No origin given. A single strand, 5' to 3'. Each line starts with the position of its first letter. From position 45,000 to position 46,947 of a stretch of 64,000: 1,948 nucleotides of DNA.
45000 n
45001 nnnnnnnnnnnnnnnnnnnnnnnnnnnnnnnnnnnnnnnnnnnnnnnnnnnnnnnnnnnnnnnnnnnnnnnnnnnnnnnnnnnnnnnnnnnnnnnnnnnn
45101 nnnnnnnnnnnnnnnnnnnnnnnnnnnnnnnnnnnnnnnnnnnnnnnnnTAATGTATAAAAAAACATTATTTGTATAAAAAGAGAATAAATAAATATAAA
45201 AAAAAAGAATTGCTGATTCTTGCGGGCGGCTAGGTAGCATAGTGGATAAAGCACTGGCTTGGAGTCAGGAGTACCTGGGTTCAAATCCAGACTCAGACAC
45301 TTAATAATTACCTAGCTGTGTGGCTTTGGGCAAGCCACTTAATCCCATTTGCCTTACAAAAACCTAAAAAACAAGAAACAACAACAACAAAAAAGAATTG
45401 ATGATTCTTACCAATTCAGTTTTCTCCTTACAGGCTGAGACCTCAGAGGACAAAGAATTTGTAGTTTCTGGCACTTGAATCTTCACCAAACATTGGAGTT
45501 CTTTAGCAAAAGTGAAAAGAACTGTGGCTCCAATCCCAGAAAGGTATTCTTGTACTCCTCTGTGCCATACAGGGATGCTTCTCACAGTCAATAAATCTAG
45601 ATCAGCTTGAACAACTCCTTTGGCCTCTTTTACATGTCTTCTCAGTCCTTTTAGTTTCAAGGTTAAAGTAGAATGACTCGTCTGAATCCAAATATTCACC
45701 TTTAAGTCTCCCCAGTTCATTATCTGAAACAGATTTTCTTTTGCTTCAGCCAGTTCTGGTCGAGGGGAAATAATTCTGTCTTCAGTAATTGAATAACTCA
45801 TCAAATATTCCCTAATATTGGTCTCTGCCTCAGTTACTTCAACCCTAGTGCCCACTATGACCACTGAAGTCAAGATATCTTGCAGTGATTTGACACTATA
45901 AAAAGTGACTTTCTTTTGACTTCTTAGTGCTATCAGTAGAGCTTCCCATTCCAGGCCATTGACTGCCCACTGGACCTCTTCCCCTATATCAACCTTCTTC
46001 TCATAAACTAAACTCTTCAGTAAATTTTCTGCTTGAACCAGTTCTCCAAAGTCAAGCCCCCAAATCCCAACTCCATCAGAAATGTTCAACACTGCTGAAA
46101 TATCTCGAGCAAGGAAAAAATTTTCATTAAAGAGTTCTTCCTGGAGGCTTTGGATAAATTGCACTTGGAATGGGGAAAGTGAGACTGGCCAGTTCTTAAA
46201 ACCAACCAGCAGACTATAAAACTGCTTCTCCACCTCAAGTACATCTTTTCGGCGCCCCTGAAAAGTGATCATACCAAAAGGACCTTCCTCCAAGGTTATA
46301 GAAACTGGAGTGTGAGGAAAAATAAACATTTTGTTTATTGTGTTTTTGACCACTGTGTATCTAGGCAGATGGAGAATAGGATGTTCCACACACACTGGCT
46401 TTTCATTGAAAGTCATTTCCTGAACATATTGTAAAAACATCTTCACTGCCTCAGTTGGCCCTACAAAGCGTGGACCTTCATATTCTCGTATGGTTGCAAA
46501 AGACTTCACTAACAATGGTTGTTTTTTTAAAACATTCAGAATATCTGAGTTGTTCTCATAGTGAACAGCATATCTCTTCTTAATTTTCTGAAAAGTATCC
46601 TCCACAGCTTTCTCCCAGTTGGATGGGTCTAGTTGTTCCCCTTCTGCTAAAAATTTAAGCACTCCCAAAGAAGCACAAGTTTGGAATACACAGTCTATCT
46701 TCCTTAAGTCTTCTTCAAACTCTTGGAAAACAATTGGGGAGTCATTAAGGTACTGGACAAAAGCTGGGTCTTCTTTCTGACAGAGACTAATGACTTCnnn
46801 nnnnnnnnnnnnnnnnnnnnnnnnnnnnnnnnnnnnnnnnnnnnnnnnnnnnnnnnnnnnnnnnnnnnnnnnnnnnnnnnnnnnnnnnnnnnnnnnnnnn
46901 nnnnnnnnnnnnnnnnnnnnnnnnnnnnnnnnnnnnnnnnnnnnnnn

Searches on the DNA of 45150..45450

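Call 63: search_rna_families(source=window, start=45150, end=45450, threshold=evalue, max_evalue=1, show_alignments=1)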
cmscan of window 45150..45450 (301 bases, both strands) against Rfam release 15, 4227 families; matches with E-value up to 1: 3.
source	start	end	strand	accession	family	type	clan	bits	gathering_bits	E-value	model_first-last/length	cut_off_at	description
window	45228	45299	+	RF00005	tRNA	Gene; tRNA;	CL00001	22.9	29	0.013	1-71/71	no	tRNA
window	45297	45409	+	RF02192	TCL6_2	Gene; lncRNA;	-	18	45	0.51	1-126/126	no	T-cell leukemia/lymphoma 6 conserved region 2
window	45378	45407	+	RF01675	CrcZ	Gene; sRNA;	-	10.4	95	0.9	1-398/398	no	Pseudomonas sRNA CrcZ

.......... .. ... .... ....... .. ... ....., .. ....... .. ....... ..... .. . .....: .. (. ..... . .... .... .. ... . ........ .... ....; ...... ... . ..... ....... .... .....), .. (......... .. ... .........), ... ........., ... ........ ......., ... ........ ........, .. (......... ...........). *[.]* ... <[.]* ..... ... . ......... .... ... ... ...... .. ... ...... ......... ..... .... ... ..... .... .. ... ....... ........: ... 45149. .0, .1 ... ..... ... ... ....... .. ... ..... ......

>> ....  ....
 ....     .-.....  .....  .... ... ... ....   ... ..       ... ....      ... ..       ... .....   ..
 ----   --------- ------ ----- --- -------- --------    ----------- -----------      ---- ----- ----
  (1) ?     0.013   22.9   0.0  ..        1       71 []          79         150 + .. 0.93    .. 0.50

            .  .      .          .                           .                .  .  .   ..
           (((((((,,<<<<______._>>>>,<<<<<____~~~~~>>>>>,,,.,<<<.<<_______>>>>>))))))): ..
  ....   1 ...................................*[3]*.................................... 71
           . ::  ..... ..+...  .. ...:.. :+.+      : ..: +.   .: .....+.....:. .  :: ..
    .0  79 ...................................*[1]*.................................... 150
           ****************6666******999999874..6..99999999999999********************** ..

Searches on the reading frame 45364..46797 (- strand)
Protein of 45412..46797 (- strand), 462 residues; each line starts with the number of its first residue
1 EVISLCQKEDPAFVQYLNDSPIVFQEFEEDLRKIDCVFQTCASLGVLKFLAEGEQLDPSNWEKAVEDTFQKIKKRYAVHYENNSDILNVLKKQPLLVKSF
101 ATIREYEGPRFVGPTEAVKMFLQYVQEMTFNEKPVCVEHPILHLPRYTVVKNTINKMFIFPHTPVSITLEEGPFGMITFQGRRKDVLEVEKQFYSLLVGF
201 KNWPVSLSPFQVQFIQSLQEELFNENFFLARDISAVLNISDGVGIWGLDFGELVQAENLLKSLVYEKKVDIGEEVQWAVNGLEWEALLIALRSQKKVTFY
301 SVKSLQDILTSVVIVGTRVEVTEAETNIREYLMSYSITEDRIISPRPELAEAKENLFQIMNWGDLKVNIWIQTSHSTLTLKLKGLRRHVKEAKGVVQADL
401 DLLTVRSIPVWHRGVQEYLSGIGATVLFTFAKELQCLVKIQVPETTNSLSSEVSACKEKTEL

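Call 7: find_homologous_proteins(query=window:45412-46797:-)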
Query seq(462 aa): 6568 candidates shared short words with the query, none scored E <= 0.001.

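Call 10: search_protein_families(library=pfam, proteins=[window:45412-46797:-], max_evalue=0.1)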
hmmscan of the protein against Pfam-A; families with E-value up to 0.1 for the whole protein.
seq(462 aa): 4 families
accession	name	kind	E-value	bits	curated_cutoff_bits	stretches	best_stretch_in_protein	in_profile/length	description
PF23254.1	KH_PARP14_8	-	0.0003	21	27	0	366-397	28-59/66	PARP14-like, eighth type I KH domain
PF23251.1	KH_PARP14_4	-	0.00033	20.8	22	1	205-262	3-61/65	PARP14, fourth type I KH domain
PF23253.1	KH_PARP14_6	-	0.003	18.1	27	0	362-398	25-64/68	PARP14, sixth type I KH domain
PF19440.5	TTC7_N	-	0.03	13.8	27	1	320-412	47-139/386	Tetratricopeptide repeat protein 7 N-terminal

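Call 11: search_solved_structures(query=window:45412-46797:-, max_evalue=1, show_alignments=2)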
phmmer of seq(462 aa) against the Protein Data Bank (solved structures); distinct sequences matched with E-value up to 1: 0.

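Call 24: search_protein_representatives(protein=window:45412-46797:-)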
Query: 462 residues. Proteins with E-value up to 0.001 (for the whole library): 44; up to 1e-10: 23; up to 1e-30: 8. The best 44 are listed.
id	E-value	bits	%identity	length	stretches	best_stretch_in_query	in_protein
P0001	6.1e-232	786.7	78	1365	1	3-461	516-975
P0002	5.1e-107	375.0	36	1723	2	2-450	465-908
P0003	1.6e-76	274.5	39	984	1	1-441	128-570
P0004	2.6e-64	234.2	34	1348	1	3-452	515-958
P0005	1.1e-60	222.2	30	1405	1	3-440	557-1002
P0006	2.6e-60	221.1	33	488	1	2-446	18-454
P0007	2.1e-59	218.1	36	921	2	1-242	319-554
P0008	3.8e-41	157.9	35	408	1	149-442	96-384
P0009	6.6e-30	120.9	35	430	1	2-233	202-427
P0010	3.6e-26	108.5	23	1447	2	6-448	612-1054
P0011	2.0e-25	106.1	28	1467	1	7-441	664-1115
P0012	1.3e-20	90.3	24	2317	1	5-438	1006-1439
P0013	2.2e-19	86.2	25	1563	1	3-439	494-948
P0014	4.4e-17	78.6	24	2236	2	3-332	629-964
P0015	9.2e-17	77.5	27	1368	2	204-441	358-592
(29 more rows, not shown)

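Call 28: list_cluster_members(proteins=[P0001, P0003, P0004])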
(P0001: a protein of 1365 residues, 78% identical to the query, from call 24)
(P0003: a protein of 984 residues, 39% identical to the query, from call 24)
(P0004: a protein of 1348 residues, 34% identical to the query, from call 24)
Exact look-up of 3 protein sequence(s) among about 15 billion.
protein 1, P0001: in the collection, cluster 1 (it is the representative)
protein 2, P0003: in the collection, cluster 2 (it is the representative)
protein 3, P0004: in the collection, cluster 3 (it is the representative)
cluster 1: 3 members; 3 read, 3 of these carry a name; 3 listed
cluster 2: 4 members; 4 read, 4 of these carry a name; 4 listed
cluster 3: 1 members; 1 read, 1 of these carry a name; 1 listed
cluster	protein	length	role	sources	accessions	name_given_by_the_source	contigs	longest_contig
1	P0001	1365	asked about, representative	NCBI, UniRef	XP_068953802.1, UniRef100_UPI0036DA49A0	uncharacterized protein [Petaurus breviceps papuanus] | uncharacterized protein isoform X2 n=1 Tax=Petaurus breviceps papuanus TaxID=3040969 ...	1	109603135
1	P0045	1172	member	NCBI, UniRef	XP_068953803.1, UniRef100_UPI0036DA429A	uncharacterized protein [Petaurus breviceps papuanus] | uncharacterized protein isoform X3 n=1 Tax=Petaurus breviceps papuanus TaxID=3040969 ...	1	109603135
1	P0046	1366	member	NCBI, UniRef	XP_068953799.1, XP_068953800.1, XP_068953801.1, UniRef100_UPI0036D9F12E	uncharacterized protein [Petaurus breviceps papuanus] | uncharacterized protein isoform X1 n=1 Tax=Petaurus breviceps papuanus TaxID=3040969 ...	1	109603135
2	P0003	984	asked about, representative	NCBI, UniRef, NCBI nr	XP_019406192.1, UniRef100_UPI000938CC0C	PREDICTED: uncharacterized protein LOC109320505 [Crocodylus porosus] | uncharacterized protein LOC109320505 n=1 Tax=Crocodylus porosus TaxID=8502 ...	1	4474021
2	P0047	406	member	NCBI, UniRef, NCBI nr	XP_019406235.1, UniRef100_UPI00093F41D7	PREDICTED: uncharacterized protein LOC109320550 [Crocodylus porosus] | uncharacterized protein LOC109320550 n=1 Tax=Crocodylus porosus TaxID=8502 ...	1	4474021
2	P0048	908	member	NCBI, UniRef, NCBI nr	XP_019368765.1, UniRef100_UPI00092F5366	PREDICTED: uncharacterized protein LOC109294765 [Gavialis gangeticus] | uncharacterized protein LOC109294765 n=1 Tax=Gavialis gangeticus TaxID=94835 ...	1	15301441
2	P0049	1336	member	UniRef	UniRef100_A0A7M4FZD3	Poly [ADP-ribose] polymerase n=1 Tax=Crocodylus porosus TaxID=8502 RepID=A0A7M4FZD3_CROPO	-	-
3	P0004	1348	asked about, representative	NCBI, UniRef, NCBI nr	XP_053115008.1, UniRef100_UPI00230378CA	uncharacterized protein LOC128328864 isoform X3 [Hemicordylus capensis] | uncharacterized protein LOC128328864 isoform X3 n=1 Tax=Hemicordylus capensis ...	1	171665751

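Call 30: find_encoding_contigs(protein=P0001, flank=2000, max_places=3)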
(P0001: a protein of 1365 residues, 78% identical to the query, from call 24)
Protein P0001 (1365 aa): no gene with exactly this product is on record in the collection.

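Call 31: find_encoding_contigs(protein=P0046, flank=2000, max_places=3)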
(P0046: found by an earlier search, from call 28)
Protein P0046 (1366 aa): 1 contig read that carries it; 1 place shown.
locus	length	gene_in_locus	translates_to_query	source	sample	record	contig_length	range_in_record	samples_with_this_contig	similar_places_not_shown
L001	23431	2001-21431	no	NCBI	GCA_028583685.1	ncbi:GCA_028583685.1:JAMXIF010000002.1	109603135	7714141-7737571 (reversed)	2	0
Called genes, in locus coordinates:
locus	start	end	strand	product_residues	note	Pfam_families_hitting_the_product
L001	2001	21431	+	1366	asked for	PF23254:KH_PARP14_8 (faint), PF02825:WWE (weak), PF22005:WWE_1 (weak), PF00644:PARP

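Call 35: find_homologous_proteins(query=P0046, max_evalue=1e-50)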
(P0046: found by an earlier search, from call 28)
Query P0046 (1366 aa): 12 proteins with E <= 1e-50 among 8000 candidates.
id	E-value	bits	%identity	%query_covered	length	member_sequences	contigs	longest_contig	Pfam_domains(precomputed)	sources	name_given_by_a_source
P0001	0.0e+0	3152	100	100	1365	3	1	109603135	PF00644.27,PF22005.3,PF23254.2,PF02825.27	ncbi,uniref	ncbi:uncharacterized protein [Petaurus breviceps papuanus]|uniref:uncharacterized protein isoform X2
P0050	0.0e+0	2611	83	100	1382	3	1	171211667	PF00644.27,PF22005.3,PF23254.2,PF02825.27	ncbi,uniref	ncbi:uncharacterized protein [Notamacropus eugenii]|uniref:uncharacterized protein isoform X2 n=1 Ta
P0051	0.0e+0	2497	84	96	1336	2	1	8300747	PF00644.27,PF22005.3,PF23254.2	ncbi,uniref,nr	ncbi:uncharacterized protein LOC114028732 [Vombatus ursinus]|uniref:Poly [ADP-ribose] polymerase n=1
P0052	0.0e+0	2434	78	100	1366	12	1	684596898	PF00644.27,PF22005.3,PF23254.2,PF23253.2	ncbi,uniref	ncbi:uncharacterized protein LOC141555866 isoform X3 [Sminthopsis crassicaudata]|uniref:uncharacteri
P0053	0.0e+0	2419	84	94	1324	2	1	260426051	PF00644.27,PF22005.3,PF23254.2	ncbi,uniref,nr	ncbi:uncharacterized protein LOC110216977 [Phascolarctos cinereus]|uniref:Poly [ADP-ribose] polymera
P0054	0.0e+0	2311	76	100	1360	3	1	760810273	PF00644.27,PF22005.3,PF23253.2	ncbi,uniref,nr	ncbi:uncharacterized protein LOC103103755 [Monodelphis domestica]|uniref:uncharacterized protein LOC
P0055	0.0e+0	2280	80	68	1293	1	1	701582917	PF00644.27,PF22005.3,PF23254.2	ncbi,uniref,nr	ncbi:uncharacterized protein LOC122738501 [Dromiciops gliroides]|uniref:uncharacterized protein LOC1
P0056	0.0e+0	2241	86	85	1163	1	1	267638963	PF22005.3,PF23254.2,PF02825.27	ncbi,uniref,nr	ncbi:uncharacterized protein LOC118829718 [Trichosurus vulpecula]|uniref:uncharacterized protein LOC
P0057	0.0e+0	2219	77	94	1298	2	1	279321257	PF00644.27,PF22005.3,PF23254.2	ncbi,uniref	ncbi:uncharacterized protein LOC141521955 isoform X2 [Macrotis lagotis]|uniref:uncharacterized prote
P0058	0.0e+0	1029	34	74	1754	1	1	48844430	PF00644.27,PF23254.2,PF23253.2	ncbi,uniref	ncbi:uncharacterized protein LOC134405713 [Elgaria multicarinata webbii]|uniref:uncharacterized prot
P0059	3.3e-295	1001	33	76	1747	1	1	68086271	PF00644.27,PF23254.2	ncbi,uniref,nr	ncbi:uncharacterized protein LOC132583277 [Heteronotia binoei]|uniref:uncharacterized protein LOC132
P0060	3.3e-216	739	34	55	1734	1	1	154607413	PF00644.27,PF23248.2,PF23254.2,PF23253.2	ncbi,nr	ncbi:hypothetical protein E2320_003388 [Naja naja]|nr:hypothetical protein E2320_003388 [Naja naja]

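Call 37: find_encoding_contigs(protein=P0052, flank=500, max_places=2)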
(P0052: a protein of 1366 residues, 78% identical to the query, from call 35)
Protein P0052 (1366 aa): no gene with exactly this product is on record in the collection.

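Call 38: find_encoding_contigs(protein=P0054, flank=500, max_places=2)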
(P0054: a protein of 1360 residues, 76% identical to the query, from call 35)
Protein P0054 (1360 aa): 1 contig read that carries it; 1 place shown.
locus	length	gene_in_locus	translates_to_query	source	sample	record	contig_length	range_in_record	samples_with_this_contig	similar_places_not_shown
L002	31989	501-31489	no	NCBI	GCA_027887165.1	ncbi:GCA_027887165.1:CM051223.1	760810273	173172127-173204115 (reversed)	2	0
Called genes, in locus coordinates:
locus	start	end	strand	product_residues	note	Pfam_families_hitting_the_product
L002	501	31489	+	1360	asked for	PF23253:KH_PARP14_6 (faint), PF22005:WWE_1 (weak), PF00644:PARP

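Call 39: find_encoding_contigs(protein=P0057, flank=500, max_places=3)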
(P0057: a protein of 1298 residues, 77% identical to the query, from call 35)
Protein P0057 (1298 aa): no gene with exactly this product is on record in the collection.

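Call 40: list_cluster_members(proteins=[P0052, P0057])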
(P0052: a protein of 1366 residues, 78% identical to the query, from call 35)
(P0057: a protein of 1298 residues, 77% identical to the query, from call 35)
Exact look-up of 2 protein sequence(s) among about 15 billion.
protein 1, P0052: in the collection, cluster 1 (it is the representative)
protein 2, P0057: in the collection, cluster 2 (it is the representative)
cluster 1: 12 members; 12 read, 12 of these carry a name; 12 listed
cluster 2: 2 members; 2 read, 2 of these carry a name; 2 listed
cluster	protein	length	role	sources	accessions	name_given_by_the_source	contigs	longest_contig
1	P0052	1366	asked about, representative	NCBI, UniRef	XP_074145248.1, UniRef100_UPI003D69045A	uncharacterized protein LOC141555866 isoform X3 [Sminthopsis crassicaudata] | uncharacterized protein LOC141555866 isoform X3 n=1 Tax=Sminthopsis crassicaudata ...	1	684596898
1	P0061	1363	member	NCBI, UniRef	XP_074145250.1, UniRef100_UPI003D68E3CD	uncharacterized protein LOC141555866 isoform X5 [Sminthopsis crassicaudata] | uncharacterized protein LOC141555866 isoform X5 n=1 Tax=Sminthopsis crassicaudata ...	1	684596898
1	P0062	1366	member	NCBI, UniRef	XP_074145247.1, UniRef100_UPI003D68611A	uncharacterized protein LOC141555866 isoform X2 [Sminthopsis crassicaudata] | uncharacterized protein LOC141555866 isoform X2 n=1 Tax=Sminthopsis crassicaudata ...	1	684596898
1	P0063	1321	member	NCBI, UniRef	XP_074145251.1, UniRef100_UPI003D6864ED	uncharacterized protein LOC141555866 isoform X6 [Sminthopsis crassicaudata] | uncharacterized protein LOC141555866 isoform X6 n=1 Tax=Sminthopsis crassicaudata ...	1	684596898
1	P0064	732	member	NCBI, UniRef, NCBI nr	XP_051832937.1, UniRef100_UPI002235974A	uncharacterized protein LOC127549148 [Antechinus flavipes] | uncharacterized protein LOC127549148 n=1 Tax=Antechinus flavipes TaxID=38775 ...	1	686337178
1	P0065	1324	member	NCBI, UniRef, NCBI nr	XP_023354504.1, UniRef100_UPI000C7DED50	LOW QUALITY PROTEIN: uncharacterized protein LOC111719603 [Sarcophilus harrisii] | LOW QUALITY PROTEIN: uncharacterized protein LOC111719603 n=1 Tax=Sarcophilus harrisii ...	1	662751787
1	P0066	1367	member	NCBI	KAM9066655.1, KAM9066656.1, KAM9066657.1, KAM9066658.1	uncharacterized protein ACOB8E_013072 isoform 1-T6 [Sarcophilus harrisii]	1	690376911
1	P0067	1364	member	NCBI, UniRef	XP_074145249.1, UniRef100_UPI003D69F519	uncharacterized protein LOC141555866 isoform X4 [Sminthopsis crassicaudata] | uncharacterized protein LOC141555866 isoform X4 n=1 Tax=Sminthopsis crassicaudata ...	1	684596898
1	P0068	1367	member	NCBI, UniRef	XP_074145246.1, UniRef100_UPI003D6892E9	uncharacterized protein LOC141555866 isoform X1 [Sminthopsis crassicaudata] | uncharacterized protein LOC141555866 isoform X1 n=1 Tax=Sminthopsis crassicaudata ...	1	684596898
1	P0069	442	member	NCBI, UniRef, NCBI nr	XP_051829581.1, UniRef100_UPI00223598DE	uncharacterized protein LOC127546592 [Antechinus flavipes] | uncharacterized protein LOC127546592 n=1 Tax=Antechinus flavipes TaxID=38775 ...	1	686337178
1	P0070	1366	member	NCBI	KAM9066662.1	uncharacterized protein ACOB8E_013072 isoform 3-T8 [Sarcophilus harrisii]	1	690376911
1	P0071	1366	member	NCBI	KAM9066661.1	uncharacterized protein ACOB8E_013072 isoform 2-T7 [Sarcophilus harrisii]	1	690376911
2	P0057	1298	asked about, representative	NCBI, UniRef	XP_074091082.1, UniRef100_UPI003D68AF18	uncharacterized protein LOC141521955 isoform X2 [Macrotis lagotis] | uncharacterized protein LOC141521955 isoform X2 n=1 Tax=Macrotis lagotis TaxID=92651 ...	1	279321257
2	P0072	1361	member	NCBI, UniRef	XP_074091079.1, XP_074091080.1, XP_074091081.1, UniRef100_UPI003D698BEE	uncharacterized protein LOC141521955 isoform X1 [Macrotis lagotis] | uncharacterized protein LOC141521955 isoform X1 n=1 Tax=Macrotis lagotis TaxID=92651 ...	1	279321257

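Call 41: find_encoding_contigs(protein=P0068, flank=500, max_places=2)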
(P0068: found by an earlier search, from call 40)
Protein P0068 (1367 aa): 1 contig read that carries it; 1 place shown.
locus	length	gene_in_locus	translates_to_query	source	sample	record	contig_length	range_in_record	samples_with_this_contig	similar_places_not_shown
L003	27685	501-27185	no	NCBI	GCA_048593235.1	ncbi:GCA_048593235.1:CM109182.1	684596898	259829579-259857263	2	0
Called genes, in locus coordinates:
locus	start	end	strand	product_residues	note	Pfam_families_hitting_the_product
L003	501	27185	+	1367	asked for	PF23254:KH_PARP14_8 (faint), PF23253:KH_PARP14_6 (faint), PF22005:WWE_1 (weak), PF00644:PARP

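Call 42: find_encoding_contigs(protein=P0066, flank=500, max_places=2)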
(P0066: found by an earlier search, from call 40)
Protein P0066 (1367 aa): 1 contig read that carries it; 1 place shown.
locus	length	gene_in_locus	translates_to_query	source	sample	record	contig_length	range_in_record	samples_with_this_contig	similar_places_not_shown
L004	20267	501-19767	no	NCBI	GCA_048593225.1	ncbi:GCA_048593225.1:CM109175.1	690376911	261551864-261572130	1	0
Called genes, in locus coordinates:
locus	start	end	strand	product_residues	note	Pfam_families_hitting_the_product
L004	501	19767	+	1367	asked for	PF23254:KH_PARP14_8 (faint), PF22005:WWE_1 (weak), PF00644:PARP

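Call 43: find_encoding_contigs(protein=P0072, flank=500, max_places=3)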
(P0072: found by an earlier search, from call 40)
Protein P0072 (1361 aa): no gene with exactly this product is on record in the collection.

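Call 61: find_encoding_contigs(protein=window:45364-46668:-, flank=6000, max_places=6)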
Protein window:45364-46668:- (434 aa): no gene with exactly this product is on record in the collection.
